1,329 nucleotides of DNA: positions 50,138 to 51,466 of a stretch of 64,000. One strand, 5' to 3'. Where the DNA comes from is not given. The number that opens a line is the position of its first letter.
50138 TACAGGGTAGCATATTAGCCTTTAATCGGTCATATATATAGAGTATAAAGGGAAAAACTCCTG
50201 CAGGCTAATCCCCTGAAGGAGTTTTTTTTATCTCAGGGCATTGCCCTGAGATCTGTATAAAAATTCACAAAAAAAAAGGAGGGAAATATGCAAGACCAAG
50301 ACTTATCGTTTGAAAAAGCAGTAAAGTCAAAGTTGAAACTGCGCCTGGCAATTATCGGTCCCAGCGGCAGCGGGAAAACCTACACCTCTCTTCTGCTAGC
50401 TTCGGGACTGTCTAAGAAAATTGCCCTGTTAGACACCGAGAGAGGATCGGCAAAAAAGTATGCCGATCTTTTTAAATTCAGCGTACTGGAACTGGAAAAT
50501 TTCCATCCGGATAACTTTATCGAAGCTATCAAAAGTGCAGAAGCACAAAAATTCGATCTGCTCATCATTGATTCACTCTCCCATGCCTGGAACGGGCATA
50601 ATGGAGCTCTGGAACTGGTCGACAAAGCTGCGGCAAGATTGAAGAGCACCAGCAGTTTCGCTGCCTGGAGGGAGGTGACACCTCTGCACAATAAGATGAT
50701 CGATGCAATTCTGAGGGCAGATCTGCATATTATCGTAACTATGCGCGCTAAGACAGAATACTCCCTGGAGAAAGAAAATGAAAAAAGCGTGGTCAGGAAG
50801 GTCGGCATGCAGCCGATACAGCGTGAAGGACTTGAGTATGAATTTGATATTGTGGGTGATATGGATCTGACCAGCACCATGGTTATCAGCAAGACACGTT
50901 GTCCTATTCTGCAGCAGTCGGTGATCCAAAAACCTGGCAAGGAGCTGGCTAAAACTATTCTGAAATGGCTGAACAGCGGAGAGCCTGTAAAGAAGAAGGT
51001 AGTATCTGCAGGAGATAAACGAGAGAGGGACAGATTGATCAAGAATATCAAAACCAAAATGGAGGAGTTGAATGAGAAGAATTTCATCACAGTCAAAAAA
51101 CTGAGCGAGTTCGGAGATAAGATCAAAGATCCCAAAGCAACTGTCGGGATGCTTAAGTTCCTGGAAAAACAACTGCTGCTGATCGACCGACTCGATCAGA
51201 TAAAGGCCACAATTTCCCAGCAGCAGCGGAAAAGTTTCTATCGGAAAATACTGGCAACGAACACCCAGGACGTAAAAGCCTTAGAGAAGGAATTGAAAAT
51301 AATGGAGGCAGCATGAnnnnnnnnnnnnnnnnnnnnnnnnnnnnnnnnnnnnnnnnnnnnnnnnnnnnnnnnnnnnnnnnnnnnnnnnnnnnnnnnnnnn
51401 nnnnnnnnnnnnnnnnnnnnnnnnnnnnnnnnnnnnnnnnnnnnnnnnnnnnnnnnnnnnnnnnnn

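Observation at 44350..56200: About 11.8 kb phage-derived island with no integrase, capsid, tail or lysis genes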

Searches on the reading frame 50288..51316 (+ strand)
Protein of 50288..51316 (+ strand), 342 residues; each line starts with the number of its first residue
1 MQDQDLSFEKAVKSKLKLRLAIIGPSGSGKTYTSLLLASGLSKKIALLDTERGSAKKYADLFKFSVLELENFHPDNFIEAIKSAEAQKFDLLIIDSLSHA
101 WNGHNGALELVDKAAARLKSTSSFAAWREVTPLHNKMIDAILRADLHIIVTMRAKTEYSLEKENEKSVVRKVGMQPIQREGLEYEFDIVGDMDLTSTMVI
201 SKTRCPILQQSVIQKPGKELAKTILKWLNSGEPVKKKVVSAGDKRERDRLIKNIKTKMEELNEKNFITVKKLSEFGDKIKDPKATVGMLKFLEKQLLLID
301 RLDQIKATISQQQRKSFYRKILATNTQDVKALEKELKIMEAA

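Call 4: search_protein_families(library=pfam, proteins=[window:50288-51316:+], max_evalue=0.01)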
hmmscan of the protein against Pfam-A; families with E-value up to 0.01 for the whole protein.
window:50288-51316:+ (342 aa): 6 families
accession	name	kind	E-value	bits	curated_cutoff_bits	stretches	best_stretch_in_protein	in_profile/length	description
PF13479.12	AAA_24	-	7.2e-26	91.7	27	1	17-196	2-172/195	AAA domain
PF13401.12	AAA_22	-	0.0008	20.2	27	1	20-100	8-96/130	AAA domain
PF20703.3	nSTAND1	-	0.0019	18.4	27.1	0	19-73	35-85/379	Novel STAND NTPase 1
PF00004.35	AAA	-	0.002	19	21.2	0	22-98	3-67/131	ATPase family associated with various cellular activities (AAA)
PF14532.12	Sigma54_activ_2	-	0.0031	18.2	25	0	15-61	19-64/138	Sigma-54 interaction domain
PF04665.18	Pox_A32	-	0.0072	16.3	22.8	0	8-43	4-39/242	Poxvirus A32 protein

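Call 6: search_protein_families(library=phrogs, proteins=[window:50288-51316:+], max_evalue=0.001)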
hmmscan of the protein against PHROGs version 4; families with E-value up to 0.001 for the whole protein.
window:50288-51316:+ (342 aa): 2 families
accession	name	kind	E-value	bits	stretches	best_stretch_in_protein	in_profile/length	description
phrog_1366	-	unknown function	4.2e-85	287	1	6-264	3-268/307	-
phrog_124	-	DNA, RNA and nucleotide metabolism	1.3e-11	45.5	1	12-332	37-368/382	Sak4-like ssDNA annealing protein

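Call 8: search_protein_families(library=padloc, proteins=[window:50288-51316:+], max_evalue=0.01)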
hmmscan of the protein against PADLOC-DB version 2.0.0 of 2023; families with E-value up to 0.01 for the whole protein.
window:50288-51316:+ (342 aa): 1 family
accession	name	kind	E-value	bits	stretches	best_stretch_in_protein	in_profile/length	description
PDLC04140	mad8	-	0.0014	16.2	1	20-119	30-112/314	mads_8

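Call 9: search_protein_families(library=ncbifam, proteins=[window:50288-51316:+], max_evalue=0.01)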
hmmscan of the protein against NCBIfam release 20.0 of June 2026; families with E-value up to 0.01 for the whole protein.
window:50288-51316:+ (342 aa): 2 families
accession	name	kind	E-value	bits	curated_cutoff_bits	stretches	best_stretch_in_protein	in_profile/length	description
NF038214.1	IS21_help_AAA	equivalog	0.00067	19.4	200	1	20-141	93-210/232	IS21-like element helper ATPase IstB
NF041546.1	ParA_partition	equivalog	0.0086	15.6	180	0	27-114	10-102/203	ParA family partition ATPase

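Call 12: search_dna_similar(query=window:50288-51316:+, collection=phages, mode=protein, max_rows=25)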
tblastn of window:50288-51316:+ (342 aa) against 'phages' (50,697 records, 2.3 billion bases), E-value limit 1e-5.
Records with a match: 417; places in all: 417; records where one place covers at least 80% of the query: 2.
Best place of each record, by identity: <60% 417.
By first word of the organism name: Vibrio 172; Mycobacterium 87; Salmonella 25; Acinetobacter 19; Escherichia 19; Klebsiella 18; Arthrobacter 14; Xanthomonas 10; Bacillus 8; Gordonia 7; and 17 more.
By host as written in the record: - 167; Mycobacterium smegmatis mc2 155 55; Escherichia coli 13; Arthrobacter sp. ATCC 21022 11; Klebsiella pneumoniae 9; Xanthomonas campestris pv. campestris GBBC 1419 8; Vibrio cyclitrophicus 7; Mycobacterium smegmatis mc#155 6; and 83 more.
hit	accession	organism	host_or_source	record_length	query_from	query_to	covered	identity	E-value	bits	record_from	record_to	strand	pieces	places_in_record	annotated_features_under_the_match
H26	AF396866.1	Myxococcus phage Mx8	Myxococcus xanthus strain DK883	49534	7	244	70%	54.4%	3e-83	280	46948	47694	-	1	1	p81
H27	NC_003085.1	Myxococcus phage Mx8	Myxococcus xanthus strain DK883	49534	7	244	70%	54.4%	3e-83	280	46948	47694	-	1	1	hypothetical protein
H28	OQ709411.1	Myxococcus phage Mx9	Myxococcus xanthus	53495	6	233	67%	56.7%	2e-83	281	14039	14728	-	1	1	hypothetical protein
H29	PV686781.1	Alicyclobacillus phage MMB025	Alicyclobacillus acidoterrestris MMB007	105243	7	231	66%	55.1%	6e-83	280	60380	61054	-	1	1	DarB-like antirestriction protein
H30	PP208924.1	Gordonia phage LitninMcQueen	Gordonia terrae CAG3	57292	6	247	71%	46.1%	2e-65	229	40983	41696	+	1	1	67: ASCE AAA-ATPase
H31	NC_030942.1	Gordonia phage BritBrat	Gordonia terrae 3612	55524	6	247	71%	45.5%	3e-63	223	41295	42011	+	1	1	61: AAA ATPase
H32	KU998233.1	Gordonia phage BritBrat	Gordonia terrae 3612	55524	6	247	71%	45.5%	3e-63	223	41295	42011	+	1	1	61: AAA-ATPase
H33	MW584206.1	Mycobacterium phage prophi91-4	Mycobacterium abscessus GD91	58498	6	247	71%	45.5%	3e-62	220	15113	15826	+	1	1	23: RecA-like DNA recombinase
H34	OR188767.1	Acinetobacter phage BUCTT20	Acinetobacter baumannii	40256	1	244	71%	44.2%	3e-49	182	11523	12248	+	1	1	ATP-binding protein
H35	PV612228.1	Acinetobacter phage LPAB65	Acinetobacter baumannii LAB16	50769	1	244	71%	44.2%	3e-49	182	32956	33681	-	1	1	hypothetical protein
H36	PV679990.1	Acinetobacter phage LPAB85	Acinetobacter baumannii LAB7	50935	1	244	71%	44.2%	3e-49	182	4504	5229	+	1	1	hypothetical protein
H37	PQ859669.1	Acinetobacter phage phi1_092021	Acinetobacter baumannii 090888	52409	1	244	71%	44.2%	3e-49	182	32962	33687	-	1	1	DarB-like antirestriction protein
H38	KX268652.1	Acinetobacter phage vB_AbaS_TRS1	Acinetobacter baumannii A118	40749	1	244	71%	44.2%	5e-49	182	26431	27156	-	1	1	putative RecA-like recombination and repairprotein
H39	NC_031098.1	Acinetobacter phage vB_AbaS_TRS1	Acinetobacter baumannii A118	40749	1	244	71%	44.2%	5e-49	182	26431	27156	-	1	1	AAA family ATPase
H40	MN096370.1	Gordonia phage Squiddly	Gordonia terrae 3612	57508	6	256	73%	42.9%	2e-62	220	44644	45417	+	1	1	69: AAA-ATPase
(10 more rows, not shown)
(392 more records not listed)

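Call 13: get_annotated_region(hit=H28, flank=9000)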
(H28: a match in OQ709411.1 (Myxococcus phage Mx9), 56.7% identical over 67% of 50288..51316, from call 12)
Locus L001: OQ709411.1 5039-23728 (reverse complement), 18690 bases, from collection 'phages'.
description: Myxococcus phage Mx9, complete genome.
organism: Myxococcus phage Mx9 (NCBI taxid 235265)
taxonomy: Viruses; Duplodnaviria; Heunggongvirae; Uroviricota; Caudoviricetes; Myxoctovirus
host: Myxococcus xanthus; source: cultured soil (host strain DK816); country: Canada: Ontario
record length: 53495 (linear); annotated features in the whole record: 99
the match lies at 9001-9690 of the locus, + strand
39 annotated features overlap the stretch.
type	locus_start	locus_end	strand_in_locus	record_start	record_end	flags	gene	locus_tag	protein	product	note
CDS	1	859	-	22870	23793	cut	-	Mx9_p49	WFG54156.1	putative replication initiation protein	rasttk_feature_annotation_tool=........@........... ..; rasttk_feature_creation_tool=/opt/patric-common/ ...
CDS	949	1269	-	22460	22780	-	-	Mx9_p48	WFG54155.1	hypothetical protein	rasttk_feature_annotation_tool=annotate_proteins_si milarity; rasttk_feature_creation_tool=/opt/patric-common/ ...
misc_feature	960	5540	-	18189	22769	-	-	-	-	-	similar to AY247757_int_region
CDS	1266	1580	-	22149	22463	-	-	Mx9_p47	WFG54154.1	SOS-response repressor and protease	rasttk_feature_annotation_tool=annotate_proteins_si milarity; rasttk_feature_creation_tool=/opt/patric-common/ ...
CDS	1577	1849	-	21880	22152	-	-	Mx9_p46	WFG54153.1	hypothetical protein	rasttk_feature_annotation_tool=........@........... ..; rasttk_feature_creation_tool=/opt/patric-common/ ...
CDS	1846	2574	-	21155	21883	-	-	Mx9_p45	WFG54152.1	hypothetical protein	rasttk_feature_annotation_tool=annotate_proteins_km er_v2; rasttk_feature_creation_tool=/opt/patric-common/ ...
CDS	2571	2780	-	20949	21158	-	-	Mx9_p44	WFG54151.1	hypothetical protein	rasttk_feature_annotation_tool=annotate_proteins_si milarity; rasttk_feature_creation_tool=/opt/patric-common/ ...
CDS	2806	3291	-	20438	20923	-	-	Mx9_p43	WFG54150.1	HNH homing endonuclease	rasttk_feature_annotation_tool=annotate_proteins_si milarity; rasttk_feature_creation_tool=/opt/patric-common/ ...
CDS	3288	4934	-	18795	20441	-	-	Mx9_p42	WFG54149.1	site-specific integrase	phrog_1; site specific recombinase; site-specific integrase Int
CDS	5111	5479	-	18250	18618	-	-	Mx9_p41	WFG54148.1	hypothetical protein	rasttk_feature_annotation_tool=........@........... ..; rasttk_feature_creation_tool=/opt/patric-common/ ...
CDS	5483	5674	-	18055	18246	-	-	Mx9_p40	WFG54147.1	hypothetical protein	rasttk_feature_annotation_tool=annotate_proteins_si milarity; rasttk_feature_creation_tool=/opt/patric-common/ ...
CDS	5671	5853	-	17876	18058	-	-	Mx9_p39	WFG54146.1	hypothetical protein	rasttk_feature_annotation_tool=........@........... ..; rasttk_feature_creation_tool=/opt/patric-common/ ...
CDS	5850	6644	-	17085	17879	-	-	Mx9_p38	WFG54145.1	hypothetical protein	rasttk_feature_annotation_tool=annotate_proteins_km er_v2; rasttk_feature_creation_tool=/opt/patric-common/ ...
CDS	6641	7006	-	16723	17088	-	-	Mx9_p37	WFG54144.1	hypothetical protein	rasttk_feature_annotation_tool=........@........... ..; rasttk_feature_creation_tool=/opt/patric-common/ ...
CDS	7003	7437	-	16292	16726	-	-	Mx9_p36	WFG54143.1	immunity protein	rasttk_feature_annotation_tool=annotate_proteins_si milarity; rasttk_feature_creation_tool=/opt/patric-common/ ...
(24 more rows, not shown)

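Call 14: get_annotated_region(hit=H29, flank=9000)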
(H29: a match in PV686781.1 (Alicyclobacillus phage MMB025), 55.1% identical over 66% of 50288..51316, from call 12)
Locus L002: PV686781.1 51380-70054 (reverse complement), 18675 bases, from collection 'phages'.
description: Alicyclobacillus phage MMB025, complete genome.
organism: Alicyclobacillus phage MMB025 (NCBI taxid 3425951)
taxonomy: Viruses
host: Alicyclobacillus acidoterrestris MMB007; source: -; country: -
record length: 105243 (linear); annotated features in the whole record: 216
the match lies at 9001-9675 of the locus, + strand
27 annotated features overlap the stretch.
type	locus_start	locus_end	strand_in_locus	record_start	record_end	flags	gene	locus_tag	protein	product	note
CDS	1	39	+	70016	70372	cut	-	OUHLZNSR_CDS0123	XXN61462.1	hypothetical protein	-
CDS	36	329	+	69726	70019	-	-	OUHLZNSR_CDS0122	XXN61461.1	hypothetical protein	-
CDS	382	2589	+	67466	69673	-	-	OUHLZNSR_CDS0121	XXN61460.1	DNA polymerase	DNA, RNA and nucleotide metabolism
CDS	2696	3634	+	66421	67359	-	-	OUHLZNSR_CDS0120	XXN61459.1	endonuclease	DNA, RNA and nucleotide metabolism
CDS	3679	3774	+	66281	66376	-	-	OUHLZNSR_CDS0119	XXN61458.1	hypothetical protein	-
CDS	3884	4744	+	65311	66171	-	-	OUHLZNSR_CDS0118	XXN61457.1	DNA polymerase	DNA, RNA and nucleotide metabolism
CDS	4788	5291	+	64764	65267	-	-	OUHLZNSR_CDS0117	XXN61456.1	dUTPase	DNA, RNA and nucleotide metabolism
CDS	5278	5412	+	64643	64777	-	-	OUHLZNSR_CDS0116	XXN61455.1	hypothetical protein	-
CDS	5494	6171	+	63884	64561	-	-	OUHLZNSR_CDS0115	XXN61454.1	transcriptional regulator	transcription regulation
CDS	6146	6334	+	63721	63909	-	-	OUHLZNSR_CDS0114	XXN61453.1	hypothetical protein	-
CDS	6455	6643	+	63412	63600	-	-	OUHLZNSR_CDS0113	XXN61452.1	hypothetical protein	-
CDS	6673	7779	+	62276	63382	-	-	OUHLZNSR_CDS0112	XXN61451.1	integrase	integration and excision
CDS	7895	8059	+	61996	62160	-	-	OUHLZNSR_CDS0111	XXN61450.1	hypothetical protein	-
CDS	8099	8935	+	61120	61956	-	-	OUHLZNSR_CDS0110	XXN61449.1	single strand DNA binding protein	DNA, RNA and nucleotide metabolism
CDS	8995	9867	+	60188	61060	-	-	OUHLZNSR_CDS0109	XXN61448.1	DarB-like antirestriction protein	moron, auxiliary metabolic gene and host takeover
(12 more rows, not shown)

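Call 73: search_solved_structures(query=window:50288-51313:+, max_evalue=0.1)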
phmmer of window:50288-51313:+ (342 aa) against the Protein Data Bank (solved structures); distinct sequences matched with E-value up to 0.1: 2.
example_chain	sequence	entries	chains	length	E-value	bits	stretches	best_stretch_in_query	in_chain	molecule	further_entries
9fqr_G8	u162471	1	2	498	0.021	17.6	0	19-72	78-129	Adenylate kinase 8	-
2qgn_A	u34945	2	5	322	0.088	15.6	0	20-47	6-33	tRNA delta(2)-isopentenylpyrophosphate transferase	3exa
